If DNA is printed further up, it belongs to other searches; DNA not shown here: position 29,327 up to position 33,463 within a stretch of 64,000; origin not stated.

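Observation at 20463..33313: Island-borne cohesin/dockerin/SLH trio: two dockerin-tagged CHAP peptidoglycan hydrolases and an SLH-anchored cohesin-like scaffold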

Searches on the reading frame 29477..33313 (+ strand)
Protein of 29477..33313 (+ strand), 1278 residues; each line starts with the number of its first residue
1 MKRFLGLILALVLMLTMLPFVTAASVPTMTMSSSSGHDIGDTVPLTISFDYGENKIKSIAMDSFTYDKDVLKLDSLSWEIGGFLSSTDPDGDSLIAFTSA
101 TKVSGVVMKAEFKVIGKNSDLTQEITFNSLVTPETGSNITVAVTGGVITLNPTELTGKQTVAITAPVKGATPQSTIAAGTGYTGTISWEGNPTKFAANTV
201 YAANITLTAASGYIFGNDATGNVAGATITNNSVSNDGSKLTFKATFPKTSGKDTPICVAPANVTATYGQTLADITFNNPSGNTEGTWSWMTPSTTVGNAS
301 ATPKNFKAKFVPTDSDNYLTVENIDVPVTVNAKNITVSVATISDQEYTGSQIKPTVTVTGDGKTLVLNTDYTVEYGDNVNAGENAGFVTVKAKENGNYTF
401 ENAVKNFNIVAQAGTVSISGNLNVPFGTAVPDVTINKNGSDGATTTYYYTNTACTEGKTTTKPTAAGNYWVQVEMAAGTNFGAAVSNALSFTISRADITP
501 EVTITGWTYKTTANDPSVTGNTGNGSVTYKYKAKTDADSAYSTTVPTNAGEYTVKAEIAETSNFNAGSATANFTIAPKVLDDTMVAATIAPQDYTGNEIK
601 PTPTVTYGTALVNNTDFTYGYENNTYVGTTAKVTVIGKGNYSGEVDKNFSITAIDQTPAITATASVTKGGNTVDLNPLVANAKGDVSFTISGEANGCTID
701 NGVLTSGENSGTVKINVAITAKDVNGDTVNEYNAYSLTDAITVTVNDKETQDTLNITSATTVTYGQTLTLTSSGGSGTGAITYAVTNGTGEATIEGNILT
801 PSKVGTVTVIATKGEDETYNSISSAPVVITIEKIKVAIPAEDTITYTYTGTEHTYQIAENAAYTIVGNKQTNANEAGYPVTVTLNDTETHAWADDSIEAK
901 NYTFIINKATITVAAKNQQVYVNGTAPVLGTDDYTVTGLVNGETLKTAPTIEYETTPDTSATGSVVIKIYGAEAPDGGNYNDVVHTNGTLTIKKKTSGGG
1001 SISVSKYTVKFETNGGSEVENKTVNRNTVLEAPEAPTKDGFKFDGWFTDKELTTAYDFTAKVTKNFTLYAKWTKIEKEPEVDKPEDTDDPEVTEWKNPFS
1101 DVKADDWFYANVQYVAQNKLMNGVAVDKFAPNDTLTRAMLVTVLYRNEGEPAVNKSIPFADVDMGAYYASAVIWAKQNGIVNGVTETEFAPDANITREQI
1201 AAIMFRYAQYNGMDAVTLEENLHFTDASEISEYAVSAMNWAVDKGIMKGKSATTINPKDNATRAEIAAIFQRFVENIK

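Call 4: search_protein_families(library=pfam, proteins=[window:29477-33313:+], max_evalue=0.01)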
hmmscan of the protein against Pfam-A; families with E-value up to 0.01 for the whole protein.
window:29477-33313:+ (1278 aa): 2 families
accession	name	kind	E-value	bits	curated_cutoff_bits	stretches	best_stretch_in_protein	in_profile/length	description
PF00395.25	SLH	-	4.4e-32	110.2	20.8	3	1224-1267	2-44/44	S-layer homology domain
PF09479.16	Flg_new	-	4.8e-20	71.9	27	1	1007-1071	1-65/65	Listeria-Bacteroides repeat domain (List_Bact_rpt)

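Call 58: search_protein_families(library=ncbifam, proteins=[window:29477-33313:+], max_evalue=0.01)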
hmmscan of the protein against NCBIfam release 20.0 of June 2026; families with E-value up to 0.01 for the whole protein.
window:29477-33313:+ (1278 aa): 2 families
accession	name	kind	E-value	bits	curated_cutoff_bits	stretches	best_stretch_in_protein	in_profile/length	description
NF033190.2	inl_like_NEAT_1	exception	1.5e-11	43.3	1275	1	1154-1273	577-690/754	NEAT domain-containing leucine-rich repeat protein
TIGR02543.1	List_Bact_rpt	repeat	9.8e-08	32.2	20.95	1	1036-1075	1-43/44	TIGR02543 family repeat protein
